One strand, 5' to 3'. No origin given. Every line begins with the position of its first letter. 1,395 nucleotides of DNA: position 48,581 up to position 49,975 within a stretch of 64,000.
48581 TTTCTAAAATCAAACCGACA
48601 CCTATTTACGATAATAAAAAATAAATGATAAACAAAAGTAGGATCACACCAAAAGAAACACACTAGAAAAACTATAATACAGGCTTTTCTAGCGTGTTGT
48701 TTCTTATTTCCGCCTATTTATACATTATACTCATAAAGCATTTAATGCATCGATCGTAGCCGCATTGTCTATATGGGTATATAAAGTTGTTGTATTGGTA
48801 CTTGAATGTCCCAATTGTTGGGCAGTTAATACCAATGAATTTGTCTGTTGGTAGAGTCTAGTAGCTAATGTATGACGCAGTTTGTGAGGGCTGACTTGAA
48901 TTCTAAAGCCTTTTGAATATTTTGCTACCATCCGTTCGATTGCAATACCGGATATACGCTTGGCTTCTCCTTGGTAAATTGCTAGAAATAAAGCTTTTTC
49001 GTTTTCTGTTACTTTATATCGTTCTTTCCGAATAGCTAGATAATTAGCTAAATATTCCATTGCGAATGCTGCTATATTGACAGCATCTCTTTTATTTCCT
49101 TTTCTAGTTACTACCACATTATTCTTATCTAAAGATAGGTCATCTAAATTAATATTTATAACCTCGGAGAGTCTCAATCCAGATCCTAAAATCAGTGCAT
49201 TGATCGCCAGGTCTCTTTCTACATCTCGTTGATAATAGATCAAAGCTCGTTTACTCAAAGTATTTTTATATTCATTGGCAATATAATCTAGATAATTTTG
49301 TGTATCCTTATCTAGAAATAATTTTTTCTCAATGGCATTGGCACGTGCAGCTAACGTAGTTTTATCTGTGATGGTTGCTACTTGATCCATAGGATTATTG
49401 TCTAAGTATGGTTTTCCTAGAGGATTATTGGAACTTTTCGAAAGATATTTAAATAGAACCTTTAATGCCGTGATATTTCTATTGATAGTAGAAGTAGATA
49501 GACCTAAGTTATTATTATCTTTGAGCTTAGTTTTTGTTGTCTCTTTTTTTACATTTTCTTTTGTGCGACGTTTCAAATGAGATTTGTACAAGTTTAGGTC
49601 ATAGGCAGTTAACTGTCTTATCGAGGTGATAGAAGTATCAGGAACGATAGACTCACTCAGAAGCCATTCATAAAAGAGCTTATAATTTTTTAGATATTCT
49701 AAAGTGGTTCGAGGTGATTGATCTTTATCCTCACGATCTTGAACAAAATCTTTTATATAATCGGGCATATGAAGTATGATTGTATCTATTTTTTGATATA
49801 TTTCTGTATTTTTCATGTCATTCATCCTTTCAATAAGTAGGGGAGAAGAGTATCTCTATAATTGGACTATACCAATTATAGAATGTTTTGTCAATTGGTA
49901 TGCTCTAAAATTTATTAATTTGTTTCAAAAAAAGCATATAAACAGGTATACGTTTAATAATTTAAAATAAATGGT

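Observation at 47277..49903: XerS-like recombinase with a dif-style 11-6-11 palindrome just upstream, next to a decayed DUF3173-integrase element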

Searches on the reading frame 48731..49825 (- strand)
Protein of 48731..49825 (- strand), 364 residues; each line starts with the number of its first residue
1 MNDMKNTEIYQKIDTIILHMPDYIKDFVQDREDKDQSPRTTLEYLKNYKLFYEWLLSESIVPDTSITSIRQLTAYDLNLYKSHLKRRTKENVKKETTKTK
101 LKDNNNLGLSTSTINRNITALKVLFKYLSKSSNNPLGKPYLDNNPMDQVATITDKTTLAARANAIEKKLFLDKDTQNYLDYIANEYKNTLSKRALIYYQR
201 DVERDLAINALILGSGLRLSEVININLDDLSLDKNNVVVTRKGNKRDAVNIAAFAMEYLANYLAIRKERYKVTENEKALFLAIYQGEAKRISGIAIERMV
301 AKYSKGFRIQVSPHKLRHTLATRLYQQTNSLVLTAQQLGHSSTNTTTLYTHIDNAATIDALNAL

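Call 3: search_protein_families(library=ncbifam, proteins=[window:48731-49825:-], max_evalue=0.01)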
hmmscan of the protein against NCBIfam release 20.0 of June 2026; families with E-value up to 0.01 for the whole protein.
window:48731-49825:- (364 aa): 13 families
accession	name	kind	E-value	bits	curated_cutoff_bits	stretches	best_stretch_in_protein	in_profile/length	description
NF003462.0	PRK05084.1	equivalog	8.9e-121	403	267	1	4-363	1-355/360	tyrosine recombinase XerS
TIGR02224.1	recomb_XerC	equivalog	1.2e-38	133.2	335.15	1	76-355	24-280/295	tyrosine recombinase XerC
TIGR02225.1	recomb_XerD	equivalog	1.7e-34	119.5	329.6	1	75-356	23-278/290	site-specific tyrosine recombinase XerD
NF001399.0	PRK00283.1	subfamily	1.4e-32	113.2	279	1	75-355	30-286/300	tyrosine recombinase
NF040815.2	recomb_XerA_Arch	equivalog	1.2e-31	110.3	220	1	26-354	2-256/263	site-specific tyrosine recombinase/integron integrase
NF002331.0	PRK01287.1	subfamily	1.2e-17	63.9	371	1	204-352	163-312/365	site-specific tyrosine recombinase XerC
TIGR02249.1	integrase_gron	subfamily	7.6e-14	51.8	265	2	303-355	251-303/315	integron integrase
NF007371.0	PRK09871.1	subfamily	1e-08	34.9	222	1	197-357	20-178/198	tyrosine-type DNA invertase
NF011946.0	PRK15417.1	equivalog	3.9e-08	32.8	435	1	306-356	269-319/337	integron integrase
NF041502.1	integrase_1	equivalog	3.6e-06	26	350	1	287-353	295-361/484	site-specific integrase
NF007370.0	PRK09870.1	subfamily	2.8e-05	23.8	221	1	204-352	33-179/200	tyrosine-type DNA invertase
NF040693.1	recomb_GmtY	equivalog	0.00013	21.3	340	0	203-236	218-251/441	gamma-mobile-trio recombinase GmtY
NF002685.0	PRK02436.1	equivalog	0.0034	17.2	178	1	187-278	96-183/245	site-specific tyrosine recombinase XerD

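Call 4: search_protein_families(library=pfam, proteins=[window:48731-49825:-], max_evalue=0.01)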
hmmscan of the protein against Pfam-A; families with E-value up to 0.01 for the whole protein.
window:48731-49825:- (364 aa): 2 families
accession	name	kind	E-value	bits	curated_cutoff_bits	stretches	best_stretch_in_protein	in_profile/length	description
PF00589.27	Phage_integrase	-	8.5e-25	87.9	27.1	1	201-354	20-170/172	Phage integrase family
PF02899.23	Phage_int_SAM_1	-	8.7e-05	23.2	22.3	1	75-129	24-80/83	Phage integrase, N-terminal SAM-like domain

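Call 21: find_homologous_proteins(query=window:48731-49825:-, max_evalue=1e-20)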
Query window:48731-49825:- (364 aa): 537 proteins with E <= 1e-20 among 3447 candidates; the best 120 are listed.
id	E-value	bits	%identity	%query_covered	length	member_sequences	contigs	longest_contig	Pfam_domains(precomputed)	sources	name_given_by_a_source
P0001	2.2e-222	755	97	100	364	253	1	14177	PF00589.28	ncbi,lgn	-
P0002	4.0e-222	754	96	100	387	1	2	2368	PF00589.28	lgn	-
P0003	4.2e-222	754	97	99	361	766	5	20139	PF00589.28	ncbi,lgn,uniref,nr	ncbi:tyrosine recombinase XerS [Enterococcus faecium]|uniref:tyrosine recombinase XerS n=1 Tax=Enter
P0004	6.0e-218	741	95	100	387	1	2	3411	PF00589.28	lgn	-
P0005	4.4e-215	731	93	100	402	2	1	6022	PF00589.28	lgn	-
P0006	3.8e-203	692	88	99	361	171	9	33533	PF00589.28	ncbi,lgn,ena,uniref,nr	ncbi:Tyrosine recombinase XerS [Enterococcus hirae]|uniref:tyrosine recombinase XerS n=1 Tax=Enteroc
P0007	2.5e-186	637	82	99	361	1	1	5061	PF00589.28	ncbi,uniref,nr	ncbi:tyrosine recombinase XerS [Enterococcus mundtii]|uniref:Tyrosine recombinase n=1 Tax=Enterococc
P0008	4.2e-184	629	82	99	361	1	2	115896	PF00589.28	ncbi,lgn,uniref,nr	ncbi:tyrosine recombinase XerS [Enterococcus faecium]|uniref:tyrosine recombinase XerS n=1 Tax=Enter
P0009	6.8e-183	625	79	99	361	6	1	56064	PF00589.28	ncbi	ncbi:hypothetical protein IGK16_003015 [Enterococcus pernyi]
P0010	3.4e-180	616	79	99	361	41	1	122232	PF00589.28,PF02899.24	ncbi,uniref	ncbi:tyrosine recombinase XerS [Enterococcus sp. AZ062]|uniref:tyrosine recombinase XerS n=1 Tax=Ent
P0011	3.4e-174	597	78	99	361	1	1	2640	PF00589.28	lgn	-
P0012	1.7e-163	562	98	77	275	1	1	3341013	PF00589.28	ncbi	ncbi:tyrosine recombinase XerS [Listeria innocua]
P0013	3.2e-147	508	97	68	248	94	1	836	PF00589.28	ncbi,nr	ncbi:TPA: tyrosine recombinase XerS, partial [Enterococcus faecium]|nr:tyrosine recombinase XerS [En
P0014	9.2e-124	431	99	57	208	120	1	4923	PF02899.24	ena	-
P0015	1.4e-118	414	89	60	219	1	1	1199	PF00589.28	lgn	-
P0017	6.2e-118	412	56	97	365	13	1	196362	PF00589.28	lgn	-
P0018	7.0e-117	408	57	97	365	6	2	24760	PF00589.28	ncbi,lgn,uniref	ncbi:tyrosine recombinase XerS [Enterococcus thailandicus]|uniref:tyrosine recombinase XerS n=1 Tax=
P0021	5.6e-116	405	57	97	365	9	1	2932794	PF00589.28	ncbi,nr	ncbi:tyrosine recombinase XerS [Enterococcus pseudoavium]|nr:tyrosine recombinase XerS [Enterococcus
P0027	2.9e-112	393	56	95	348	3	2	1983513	PF00589.28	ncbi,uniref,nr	ncbi:tyrosine recombinase XerS [Vagococcus xieshaowenii]|uniref:Tyrosine recombinase XerS n=2 Tax=Va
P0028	8.3e-112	392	57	95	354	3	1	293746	PF00589.28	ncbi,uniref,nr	ncbi:tyrosine recombinase XerS [Vagococcus zengguangii]|uniref:tyrosine recombinase XerS n=1 Tax=Vag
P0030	4.0e-109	383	54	97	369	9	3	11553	PF00589.28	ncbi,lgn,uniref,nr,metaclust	ncbi:site-specific tyrosine recombinase XerS [Ligilactobacillus equi DSM 15833 = JCM 10991]|uniref:S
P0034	4.8e-97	343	51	99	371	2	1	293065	PF00589.28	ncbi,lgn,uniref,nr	ncbi:tyrosine recombinase XerS [Enterococcus mediterraneensis]|uniref:tyrosine recombinase XerS n=1 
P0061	1.3e-84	302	45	99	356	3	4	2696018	PF13495.13,PF00589.28,PF02899.24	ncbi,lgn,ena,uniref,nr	ncbi:tyrosine recombinase XerS [Lactococcus protaetiae]|uniref:Tyrosine recombinase XerS n=1 Tax=Lac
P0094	1.8e-83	299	45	99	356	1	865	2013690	PF00589.28,PF02899.24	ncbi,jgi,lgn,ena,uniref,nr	ncbi:MAG: tyrosine recombinase XerS [Streptococcus lutetiensis]|jgi:recomb_XerD: tyrosine recombinas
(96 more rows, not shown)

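Call 22: find_related_loci(query=window:48731-49825:-, collection=genome_contigs, flank=4000)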
Query window:48731-49825:- (364 aa) in genome_contigs; peptide patterns used: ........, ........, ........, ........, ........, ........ (x = any residue, [..] = any of these).
137 stretches matched a pattern; 14 encode a relative of the query (tblastn E <= 1e-3); 14 distinct loci.
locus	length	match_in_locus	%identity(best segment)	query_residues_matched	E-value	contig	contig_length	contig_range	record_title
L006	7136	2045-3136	100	1-364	0e+0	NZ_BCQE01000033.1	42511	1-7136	Enterococcus gallinarum NBRC 100675, whole genome shotgun sequence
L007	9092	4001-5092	98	1-364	0e+0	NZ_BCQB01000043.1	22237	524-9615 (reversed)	Enterococcus durans NBRC 100479 = LMG 10746 strain NBRC 100479, whole genome shotgun sequence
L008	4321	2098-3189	97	1-364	0e+0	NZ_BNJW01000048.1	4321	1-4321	Enterococcus lactis strain CCM 8412 contig48, whole genome shotgun sequence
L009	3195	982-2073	97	1-364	0e+0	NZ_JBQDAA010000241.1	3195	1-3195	MAG: Tissierella sp. isolate AOP36_A1_surf _bin _41 AOP36_A1_surf.bin.41_241, whole genome shotgun sequence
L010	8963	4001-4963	28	6-363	2e-24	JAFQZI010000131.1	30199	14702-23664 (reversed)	MAG: Oscillospiraceae bacterium isolate RGIG2288 Goat_Duodenum-5__c413690, whole genome shotgun sequence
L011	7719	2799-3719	30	21-363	2e-24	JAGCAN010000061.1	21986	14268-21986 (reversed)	MAG: Oscillospiraceae bacterium isolate RGIG9615 Yak_Duodenum-1__c70779, whole genome shotgun sequence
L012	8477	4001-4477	40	203-363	8e-24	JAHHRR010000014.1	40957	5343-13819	MAG: Oscillospiraceae bacterium isolate MAG035 MAG035_14, whole genome shotgun sequence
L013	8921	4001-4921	28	21-363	2e-23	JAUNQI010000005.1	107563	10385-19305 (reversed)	MAG: Eubacteriales bacterium isolate S38M_St_31 NODE_16_length_107563_cov_10.706682, whole genome shotgun sequence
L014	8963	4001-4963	28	6-363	6e-23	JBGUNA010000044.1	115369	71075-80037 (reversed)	MAG: Candidatus Limivicinus sp. isolate ruminal_MAG_220 ruminal_MAG_220_contig_0044, whole genome shotgun sequence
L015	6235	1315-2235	27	21-363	5e-22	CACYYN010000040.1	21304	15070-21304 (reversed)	MAG: Ruminococcaceae bacterium isolate RUG12393 genome assembly, contig: RUG12393_asm_40, whole genome shotgun sequence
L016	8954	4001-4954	26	9-363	1e-21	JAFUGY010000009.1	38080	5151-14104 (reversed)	MAG: Oscillospiraceae bacterium isolate RGIG4485 Roe_deer_Omasum.Co__c80581, whole genome shotgun sequence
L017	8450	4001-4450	38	204-356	4e-20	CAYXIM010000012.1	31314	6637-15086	MAG TPA_asm: uncultured Oscillospiraceae bacterium isolate binchicken_co39_266 genome assembly, contig: NODE_3453_length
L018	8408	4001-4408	28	211-352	1e-8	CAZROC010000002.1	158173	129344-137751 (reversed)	MAG TPA_asm: uncultured Thermoplasmata archaeon isolate SRP141559_co1_102 genome assembly, contig: NODE_9_length_158173_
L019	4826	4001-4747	21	27-349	1e-7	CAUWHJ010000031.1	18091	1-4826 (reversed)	MAG: uncultured Peptococcaceae bacterium isolate SRS17165169__bin28 genome assembly, contig: SRS17165169_NODE_1147_lengt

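Call 23: find_encoding_contigs(protein=P0008, flank=3000, max_places=2)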
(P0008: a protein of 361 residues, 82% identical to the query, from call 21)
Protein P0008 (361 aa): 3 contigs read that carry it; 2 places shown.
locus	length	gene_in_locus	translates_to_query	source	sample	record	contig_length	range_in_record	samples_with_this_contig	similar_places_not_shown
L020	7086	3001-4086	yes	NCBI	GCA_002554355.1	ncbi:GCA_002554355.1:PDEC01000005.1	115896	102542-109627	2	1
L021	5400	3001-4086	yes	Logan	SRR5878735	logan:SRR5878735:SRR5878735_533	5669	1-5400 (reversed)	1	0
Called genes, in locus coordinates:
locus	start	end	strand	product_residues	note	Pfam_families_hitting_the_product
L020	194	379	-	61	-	-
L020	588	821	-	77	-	-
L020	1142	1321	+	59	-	-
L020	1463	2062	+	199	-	-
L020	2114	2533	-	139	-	PF02661:Fic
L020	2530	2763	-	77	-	-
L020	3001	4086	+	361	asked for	PF00589:Phage_integrase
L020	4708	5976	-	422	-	PF14501:HATPase_c_5 (weak)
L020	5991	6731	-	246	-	PF00072:Response_reg (weak), PF04397:LytTR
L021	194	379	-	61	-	-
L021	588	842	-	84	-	-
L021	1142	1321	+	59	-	-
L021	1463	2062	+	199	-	-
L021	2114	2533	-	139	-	PF02661:Fic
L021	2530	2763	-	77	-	-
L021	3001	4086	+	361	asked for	PF00589:Phage_integrase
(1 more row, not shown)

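Call 24: find_encoding_contigs(protein=P0010, flank=3000, max_places=2)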
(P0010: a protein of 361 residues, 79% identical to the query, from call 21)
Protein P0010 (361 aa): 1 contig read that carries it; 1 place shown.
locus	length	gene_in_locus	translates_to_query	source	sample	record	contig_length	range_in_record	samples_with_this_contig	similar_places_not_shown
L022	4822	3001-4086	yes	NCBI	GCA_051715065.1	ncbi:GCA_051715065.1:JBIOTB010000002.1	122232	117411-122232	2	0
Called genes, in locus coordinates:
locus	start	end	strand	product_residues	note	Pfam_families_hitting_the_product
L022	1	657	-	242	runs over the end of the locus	PF00072:Response_reg, PF04397:LytTR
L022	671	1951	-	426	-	PF14501:HATPase_c_5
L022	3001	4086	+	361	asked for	PF02899:Phage_int_SAM_1 (faint), PF00589:Phage_integrase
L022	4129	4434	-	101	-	PF02586:SRAP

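Call 25: find_encoding_contigs(protein=P0009, flank=3000, max_places=2)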
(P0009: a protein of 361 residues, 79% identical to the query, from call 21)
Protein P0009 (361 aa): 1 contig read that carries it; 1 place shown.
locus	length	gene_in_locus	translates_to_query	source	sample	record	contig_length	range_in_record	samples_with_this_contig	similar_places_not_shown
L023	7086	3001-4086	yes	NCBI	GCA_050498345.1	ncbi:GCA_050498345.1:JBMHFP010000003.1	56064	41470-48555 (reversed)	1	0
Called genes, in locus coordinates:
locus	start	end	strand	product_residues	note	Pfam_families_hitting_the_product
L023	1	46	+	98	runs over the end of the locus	-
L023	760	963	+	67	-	-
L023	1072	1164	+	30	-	-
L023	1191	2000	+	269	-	PF00817:IMS, PF11798:IMS_HHH (faint), PF21999:IMS_HHH_1 (weak), PF11799:IMS_C (weak)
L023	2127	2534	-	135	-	PF02661:Fic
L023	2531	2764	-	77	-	-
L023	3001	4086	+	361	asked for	PF00589:Phage_integrase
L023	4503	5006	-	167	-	PF01385:OrfB_IS605, PF07282:Cas12f1-like_TNB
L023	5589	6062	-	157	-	PF01797:Y1_Tnp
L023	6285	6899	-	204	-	-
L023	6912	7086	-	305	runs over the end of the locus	PF01656:CbiA, PF10609:ParA (faint), PF13614:AAA_31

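Call 26: find_encoding_contigs(protein=P0021, flank=3000, max_places=2)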
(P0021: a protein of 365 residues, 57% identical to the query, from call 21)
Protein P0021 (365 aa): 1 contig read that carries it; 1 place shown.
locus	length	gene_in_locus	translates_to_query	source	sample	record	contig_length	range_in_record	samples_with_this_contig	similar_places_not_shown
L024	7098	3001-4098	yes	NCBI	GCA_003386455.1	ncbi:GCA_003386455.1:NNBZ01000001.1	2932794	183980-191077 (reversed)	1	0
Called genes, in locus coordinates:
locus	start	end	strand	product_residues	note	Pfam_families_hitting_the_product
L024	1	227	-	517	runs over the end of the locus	PF05043:Mga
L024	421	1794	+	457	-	PF01321:Creatinase_N (weak)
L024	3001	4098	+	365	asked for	PF00589:Phage_integrase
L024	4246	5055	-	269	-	PF00149:Metallophos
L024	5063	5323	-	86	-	-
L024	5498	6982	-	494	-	PF00672:HAMP (weak), PF00512:HisKA, PF02518:HATPase_c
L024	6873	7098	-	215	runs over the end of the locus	PF00072:Response_reg, PF00486:Trans_reg_C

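Call 27: find_encoding_contigs(protein=P0027, flank=3000, max_places=2)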
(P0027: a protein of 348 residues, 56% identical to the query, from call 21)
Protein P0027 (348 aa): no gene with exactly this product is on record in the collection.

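Call 28: find_encoding_contigs(protein=P0034, flank=3000, max_places=2)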
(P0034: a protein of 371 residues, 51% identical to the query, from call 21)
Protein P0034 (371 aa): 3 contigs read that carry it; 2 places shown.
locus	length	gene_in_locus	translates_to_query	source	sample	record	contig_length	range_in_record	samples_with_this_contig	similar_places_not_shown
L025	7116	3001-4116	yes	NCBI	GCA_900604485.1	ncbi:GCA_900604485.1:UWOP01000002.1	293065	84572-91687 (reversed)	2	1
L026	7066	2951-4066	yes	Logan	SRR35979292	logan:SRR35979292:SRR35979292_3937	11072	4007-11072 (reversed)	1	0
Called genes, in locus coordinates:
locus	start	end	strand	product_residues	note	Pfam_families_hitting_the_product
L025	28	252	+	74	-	-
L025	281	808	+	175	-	PF04542:Sigma70_r2, PF08281:Sigma70_r4_2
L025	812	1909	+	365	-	PF13786:DUF4179 (faint)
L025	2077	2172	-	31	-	-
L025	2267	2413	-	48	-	-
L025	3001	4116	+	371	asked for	PF00589:Phage_integrase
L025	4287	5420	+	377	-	PF01717:Meth_synt_2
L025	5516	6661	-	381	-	PF07690:MFS_1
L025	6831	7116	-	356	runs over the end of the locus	PF03372:Exo_endo_phos (faint), PF22669:Exo_endo_phos2 (faint)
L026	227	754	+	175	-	PF04542:Sigma70_r2, PF08281:Sigma70_r4_2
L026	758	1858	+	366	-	PF13786:DUF4179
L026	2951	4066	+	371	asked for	PF00589:Phage_integrase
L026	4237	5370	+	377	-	PF01717:Meth_synt_2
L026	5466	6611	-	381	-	PF07690:MFS_1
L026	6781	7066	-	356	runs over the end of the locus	PF03372:Exo_endo_phos (faint), PF22669:Exo_endo_phos2 (faint)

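Call 29: find_encoding_contigs(protein=P0094, flank=3000, max_places=1)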
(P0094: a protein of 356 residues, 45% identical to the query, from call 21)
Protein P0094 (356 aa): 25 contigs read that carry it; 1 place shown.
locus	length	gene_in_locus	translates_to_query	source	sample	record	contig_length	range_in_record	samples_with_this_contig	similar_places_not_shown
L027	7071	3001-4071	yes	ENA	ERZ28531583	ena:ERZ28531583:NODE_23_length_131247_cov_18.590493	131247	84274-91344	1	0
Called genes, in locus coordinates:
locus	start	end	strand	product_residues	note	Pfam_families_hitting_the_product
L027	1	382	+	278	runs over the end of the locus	PF04294:VanW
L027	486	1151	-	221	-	-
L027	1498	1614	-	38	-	-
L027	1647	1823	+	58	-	PF02361:CbiQ (weak)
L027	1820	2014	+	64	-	-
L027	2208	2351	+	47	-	-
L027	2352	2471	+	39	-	-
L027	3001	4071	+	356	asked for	PF02899:Phage_int_SAM_1 (faint), PF00589:Phage_integrase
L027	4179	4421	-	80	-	PF00717:Peptidase_S24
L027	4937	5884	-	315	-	PF02518:HATPase_c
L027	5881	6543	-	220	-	PF00072:Response_reg, PF00486:Trans_reg_C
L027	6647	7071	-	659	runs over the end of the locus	PF02687:FtsX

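Call 30: find_encoding_contigs(protein=P0061, flank=3000, max_places=1)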
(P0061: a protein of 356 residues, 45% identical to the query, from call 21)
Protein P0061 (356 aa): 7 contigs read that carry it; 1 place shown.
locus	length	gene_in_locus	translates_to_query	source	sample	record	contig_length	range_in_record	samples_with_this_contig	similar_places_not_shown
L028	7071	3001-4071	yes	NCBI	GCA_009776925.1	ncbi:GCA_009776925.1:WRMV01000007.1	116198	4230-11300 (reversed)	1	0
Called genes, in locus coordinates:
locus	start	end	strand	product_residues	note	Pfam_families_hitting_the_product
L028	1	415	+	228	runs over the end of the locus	-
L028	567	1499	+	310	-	PF01509:TruB_N, PF16198:TruB_C_2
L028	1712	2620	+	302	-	PF06574:FAD_syn, PF01687:Flavokinase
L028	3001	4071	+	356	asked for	PF02899:Phage_int_SAM_1 (weak), PF13495:Phage_int_SAM_4 (faint), PF00589:Phage_integrase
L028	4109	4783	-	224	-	PF06736:TMEM175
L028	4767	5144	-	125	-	PF01042:Ribonuc_L-PSP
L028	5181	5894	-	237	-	PF03306:AAL_decarboxy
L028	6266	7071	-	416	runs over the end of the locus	PF00291:PALP, PF00585:Thr_dehydrat_C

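Call 33: search_dna_similar(query=window:48731-49825:-, collection=plasmids, mode=protein, max_rows=60, rows=spread, max_evalue=1e-40)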
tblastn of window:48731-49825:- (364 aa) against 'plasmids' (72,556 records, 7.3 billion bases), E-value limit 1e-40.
Records with a match: 915; places in all: 973; records where one place covers at least 80% of the query: 908.
Best place of each record, by identity: >=99% 120; 95-99% 250; 80-90% 5; 60-80% 4; <60% 536.
By first word of the organism name: Bacillus 410; Enterococcus 384; Ligilactobacillus 33; Lactobacillus 16; Streptococcus 12; Lactococcus 8; Cytobacillus 8; Peribacillus 7; Planococcus 7; Paenibacillus 5; and 16 more.
By predicted mobility (MOB-suite, as given by PLSDB): non-mobilizable 458; conjugative 398; mobilizable 59.
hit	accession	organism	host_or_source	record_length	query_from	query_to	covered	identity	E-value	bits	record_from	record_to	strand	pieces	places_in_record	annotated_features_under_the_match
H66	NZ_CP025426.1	Enterococcus faecium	WGS,fodder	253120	1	364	100%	100.0%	0e+0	680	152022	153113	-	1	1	xerS: tyrosine recombinase XerS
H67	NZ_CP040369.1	Enterococcus faecium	Homo sapiens,Pus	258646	1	364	100%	100.0%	0e+0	680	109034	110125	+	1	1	xerS: tyrosine recombinase XerS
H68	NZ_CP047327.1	Enterococcus faecium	animal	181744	1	364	100%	100.0%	0e+0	680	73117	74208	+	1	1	xerS: tyrosine recombinase XerS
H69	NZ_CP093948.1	Enterococcus faecium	Homo sapiens,sanies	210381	1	364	100%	100.0%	0e+0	680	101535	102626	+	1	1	xerS: tyrosine recombinase XerS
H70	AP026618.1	Enterococcus faecium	Homo sapiens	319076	1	364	100%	100.0%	0e+0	680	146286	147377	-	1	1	tyrosine recombinase XerS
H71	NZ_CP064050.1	Enterococcus faecium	Homo sapiens,rectal swab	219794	1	364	100%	100.0%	0e+0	680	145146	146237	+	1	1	xerS: tyrosine recombinase XerS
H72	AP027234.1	Enterococcus faecium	Homo sapiens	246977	1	364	100%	100.0%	0e+0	680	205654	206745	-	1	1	tyrosine recombinase XerS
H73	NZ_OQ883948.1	Enterococcus faecium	-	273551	1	364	100%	100.0%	0e+0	680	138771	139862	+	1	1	xerS: tyrosine recombinase XerS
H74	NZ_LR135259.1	Enterococcus faecium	-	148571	1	364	100%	98.4%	0e+0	671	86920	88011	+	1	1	xerS: tyrosine recombinase XerS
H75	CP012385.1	Enterococcus durans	-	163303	1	364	100%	97.8%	0e+0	668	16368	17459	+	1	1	recombinase XerS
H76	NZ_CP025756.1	Enterococcus faecium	-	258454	1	364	100%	97.5%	0e+0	647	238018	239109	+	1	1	xerS: tyrosine recombinase XerS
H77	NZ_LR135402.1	Enterococcus faecium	-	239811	1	364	100%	97.5%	0e+0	647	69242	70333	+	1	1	xerS: tyrosine recombinase XerS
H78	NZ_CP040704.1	Enterococcus faecium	Homo sapiens,cell culture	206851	1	364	100%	97.5%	0e+0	647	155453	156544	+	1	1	xerS: tyrosine recombinase XerS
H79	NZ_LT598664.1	Enterococcus faecium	Homo sapiens,clinical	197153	1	364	100%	97.5%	0e+0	647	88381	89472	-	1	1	xerS: tyrosine recombinase XerS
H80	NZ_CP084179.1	Enterococcus faecium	Homo sapiens,hematoma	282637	1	364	100%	97.5%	0e+0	647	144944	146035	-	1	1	xerS: tyrosine recombinase XerS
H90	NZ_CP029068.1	Enterococcus mundtii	Homo sapiens,cell culture,Korean adult ...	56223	4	363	99%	78.1%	6e-169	529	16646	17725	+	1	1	xerS: tyrosine recombinase XerS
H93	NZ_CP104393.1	Enterococcus raffinosus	fermented food (Meju)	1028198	1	364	100%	40.5%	6e-84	285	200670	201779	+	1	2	record has no annotation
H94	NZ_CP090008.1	Streptococcus salivarius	Homo sapiens,Human oral cavity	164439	3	364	99%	36.5%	1e-66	234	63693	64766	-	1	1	xerS: tyrosine recombinase XerS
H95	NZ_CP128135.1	Bacillus mycoides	bacterial isolate,field soil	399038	20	364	95%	37.7%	1e-66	235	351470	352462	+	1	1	xerS: tyrosine recombinase XerS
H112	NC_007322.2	Bacillus anthracis str. 'Ames Ancestor'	-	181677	13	364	97%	32.6%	1e-51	191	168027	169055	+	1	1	xerS: tyrosine recombinase XerS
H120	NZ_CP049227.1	Lactobacillus iners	Homo sapiens,whole ...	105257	8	349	94%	33.0%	3e-46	176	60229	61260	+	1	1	xerS: tyrosine recombinase XerS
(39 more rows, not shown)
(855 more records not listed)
